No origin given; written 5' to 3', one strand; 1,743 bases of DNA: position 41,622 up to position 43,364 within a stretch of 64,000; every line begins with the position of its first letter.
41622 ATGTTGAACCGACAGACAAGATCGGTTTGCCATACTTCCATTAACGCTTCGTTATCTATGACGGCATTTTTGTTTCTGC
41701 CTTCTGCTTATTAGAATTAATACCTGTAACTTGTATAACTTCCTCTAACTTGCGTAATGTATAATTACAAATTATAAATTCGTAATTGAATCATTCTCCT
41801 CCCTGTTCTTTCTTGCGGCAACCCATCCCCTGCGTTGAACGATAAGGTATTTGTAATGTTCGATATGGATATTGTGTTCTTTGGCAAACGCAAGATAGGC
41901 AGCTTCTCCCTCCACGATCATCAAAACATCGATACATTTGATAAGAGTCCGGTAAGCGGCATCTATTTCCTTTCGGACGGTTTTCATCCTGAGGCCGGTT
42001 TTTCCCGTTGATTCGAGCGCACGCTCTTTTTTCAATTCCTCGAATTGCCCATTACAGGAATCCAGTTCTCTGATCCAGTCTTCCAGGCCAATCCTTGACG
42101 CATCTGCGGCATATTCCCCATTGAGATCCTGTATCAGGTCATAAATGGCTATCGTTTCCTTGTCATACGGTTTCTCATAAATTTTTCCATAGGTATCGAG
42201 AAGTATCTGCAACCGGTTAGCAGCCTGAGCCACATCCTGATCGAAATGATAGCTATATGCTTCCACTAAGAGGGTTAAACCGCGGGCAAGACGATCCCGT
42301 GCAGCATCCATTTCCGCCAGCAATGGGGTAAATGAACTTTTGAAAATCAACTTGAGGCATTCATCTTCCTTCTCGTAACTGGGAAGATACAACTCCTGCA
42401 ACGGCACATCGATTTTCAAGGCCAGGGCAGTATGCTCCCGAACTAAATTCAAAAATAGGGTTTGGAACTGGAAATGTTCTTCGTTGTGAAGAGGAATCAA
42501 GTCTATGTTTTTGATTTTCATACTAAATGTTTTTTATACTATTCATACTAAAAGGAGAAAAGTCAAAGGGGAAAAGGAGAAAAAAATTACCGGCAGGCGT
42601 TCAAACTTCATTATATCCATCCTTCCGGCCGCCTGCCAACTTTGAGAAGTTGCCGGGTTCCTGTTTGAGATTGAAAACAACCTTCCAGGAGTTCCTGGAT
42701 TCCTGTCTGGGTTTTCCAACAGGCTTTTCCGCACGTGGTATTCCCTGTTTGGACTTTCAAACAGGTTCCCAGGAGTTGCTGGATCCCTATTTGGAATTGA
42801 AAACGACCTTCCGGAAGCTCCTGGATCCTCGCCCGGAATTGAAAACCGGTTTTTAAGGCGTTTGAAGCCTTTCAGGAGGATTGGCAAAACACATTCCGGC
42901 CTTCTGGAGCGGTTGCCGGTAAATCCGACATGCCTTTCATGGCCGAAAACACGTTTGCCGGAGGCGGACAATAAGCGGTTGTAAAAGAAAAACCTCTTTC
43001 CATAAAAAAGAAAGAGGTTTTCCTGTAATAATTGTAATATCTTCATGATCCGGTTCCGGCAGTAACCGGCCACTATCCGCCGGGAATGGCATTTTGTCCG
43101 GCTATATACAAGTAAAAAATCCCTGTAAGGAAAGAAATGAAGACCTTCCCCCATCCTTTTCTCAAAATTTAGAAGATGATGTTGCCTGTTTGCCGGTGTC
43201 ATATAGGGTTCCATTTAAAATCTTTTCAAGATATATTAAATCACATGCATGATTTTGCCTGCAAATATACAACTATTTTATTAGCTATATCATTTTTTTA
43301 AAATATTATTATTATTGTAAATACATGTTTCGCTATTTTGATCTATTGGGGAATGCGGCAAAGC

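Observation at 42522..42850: Arrays C and D are inverted homologues that share flank sequence, so a unit-plus-flank block has been copied between loci 12 kb apart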

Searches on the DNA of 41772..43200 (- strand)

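Call 66: search_rna_families(sources=[L009, L011, L015, L017, L018, L020, L024, L025, L035, L031, L010], threshold=evalue, max_evalue=1)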
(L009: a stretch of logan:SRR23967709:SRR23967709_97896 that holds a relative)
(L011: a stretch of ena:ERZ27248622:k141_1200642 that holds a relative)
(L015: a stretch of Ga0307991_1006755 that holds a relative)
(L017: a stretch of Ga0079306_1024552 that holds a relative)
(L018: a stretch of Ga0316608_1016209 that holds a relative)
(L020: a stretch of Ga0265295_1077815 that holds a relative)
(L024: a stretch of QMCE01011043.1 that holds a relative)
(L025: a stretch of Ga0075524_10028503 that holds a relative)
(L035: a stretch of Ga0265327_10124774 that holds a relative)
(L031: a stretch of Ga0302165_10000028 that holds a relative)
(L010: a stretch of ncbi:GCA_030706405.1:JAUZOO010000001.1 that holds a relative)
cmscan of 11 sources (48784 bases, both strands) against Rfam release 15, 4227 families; matches with E-value up to 1: 7.
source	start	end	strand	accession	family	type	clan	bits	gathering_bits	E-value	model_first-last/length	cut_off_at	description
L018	1927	2040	-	RF02316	TtnuHACA9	Gene; snRNA; snoRNA; HACA-box;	-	32.2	100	0.2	1-135/135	no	Tetrahymena snoRNA TtnuHACA9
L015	4504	4607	-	RF00558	L20_leader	Cis-reg; leader;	-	29.2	58.7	0.085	1-127/127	no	Ribosomal protein L20 leader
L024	2407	2480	+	RF04235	mir-242_2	Gene; miRNA;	-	28.4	56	0.011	1-81/81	no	mir-242_2 microRNA precursor family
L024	1435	1495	+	RF04089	mir-753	Gene; miRNA;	-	27.6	62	0.14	1-62/62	no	mir-753 microRNA precursor family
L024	2410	2475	-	RF00855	mir-254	Gene; miRNA;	-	26.6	70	0.21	1-63/63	no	mir-254 microRNA precursor family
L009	10491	10598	-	RF01858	RsaF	Gene; sRNA;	-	25.6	60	0.81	1-119/119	no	RNA Staph. aureus F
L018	1684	1788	+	RF00114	S15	Cis-reg; leader;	CL00121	23.1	39.5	0.32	1-117/117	no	Ribosomal S15 leader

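Call 67: search_rna_families(source=window, start=42400, end=43200, threshold=evalue, max_evalue=5)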
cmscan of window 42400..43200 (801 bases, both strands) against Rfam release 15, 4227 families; matches with E-value up to 5: 15.
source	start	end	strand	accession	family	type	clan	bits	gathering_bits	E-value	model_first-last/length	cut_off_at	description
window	42989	43046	-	RF02844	RefA9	Gene; antisense;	-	26.1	49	0.12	1-64/64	no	Enterococcus sRNA A9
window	42492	42638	+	RF02194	HPnc0260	Gene; antisense;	-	25.3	59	4.3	1-156/156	no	Bacterial antisense RNA HPnc0260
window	42983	43180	-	RF00515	PyrR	Cis-reg;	-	24.6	54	0.51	1-115/115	no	PyrR binding site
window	42984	43047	-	RF02495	ohsC_RNA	Gene; antitoxin;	-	24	50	0.36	1-77/77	no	Oppression of Hydrophobic ORF by sRNA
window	42979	43040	+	RF02445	SpR14_sRNA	Gene; sRNA;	-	21.2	50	3.3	1-80/80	no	Streptococcus sRNA SpR14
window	42981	43024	-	RF04343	Plastid-psbA-2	Cis-reg;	CL00153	20.9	55.8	0.32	1-60/60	no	Plastid-psbA-2 3UTR RNA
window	42481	42551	+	RF00145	snoZ105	Gene; snRNA; snoRNA; CD-box;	-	19.6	45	1.5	1-72/72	no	Small nucleolar RNA Z105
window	42955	43041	+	RF02621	BSnc120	Gene; sRNA;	-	18.2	114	0.4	1-88/88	no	Brucella sRNA 120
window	42978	43119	-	RF00557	L10_leader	Cis-reg; leader;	-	18.2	44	1.9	1-138/138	no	Ribosomal protein L10 leader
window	42982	43024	+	RF01459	rliE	Gene; sRNA;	-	17.6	90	2.9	140-182/222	no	Listeria sRNA rliE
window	42714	42739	-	RF02534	Noro_CRE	Cis-reg;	-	17.1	35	0.6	14-41/52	no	Norovirus cis-acting replication element (CRE)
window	42981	43031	-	RF04031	mir-2686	Gene; miRNA;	-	16.6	90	3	1-68/68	no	mir-2686 microRNA precursor family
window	42986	43182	-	RF04180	BTnc231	Gene; sRNA;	-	16.1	80.4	1.3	1-154/154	no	Bacteroides sRNA BTnc231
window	42687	42802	-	RF02039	SPRY4-IT1_2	Gene; lncRNA;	-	14.8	40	1.1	1-120/120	no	SPRY4-IT1 conserved region 2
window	42981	43019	+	RF02897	S808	Gene; sRNA;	-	12.2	76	2.2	156-194/255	no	Staphylococcus sRNA 808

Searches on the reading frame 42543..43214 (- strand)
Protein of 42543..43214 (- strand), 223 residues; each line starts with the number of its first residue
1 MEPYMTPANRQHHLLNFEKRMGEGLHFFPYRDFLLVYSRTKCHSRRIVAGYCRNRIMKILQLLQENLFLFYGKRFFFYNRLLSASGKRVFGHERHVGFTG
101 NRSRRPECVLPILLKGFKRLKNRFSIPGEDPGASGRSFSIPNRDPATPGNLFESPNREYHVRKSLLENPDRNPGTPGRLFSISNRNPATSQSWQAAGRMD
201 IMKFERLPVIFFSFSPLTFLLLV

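Call 13: search_protein_families(library=pfam, proteins=[window:42543-43214:-])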
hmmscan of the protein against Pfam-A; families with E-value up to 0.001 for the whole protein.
window:42543-43214:- (223 aa): 0 families
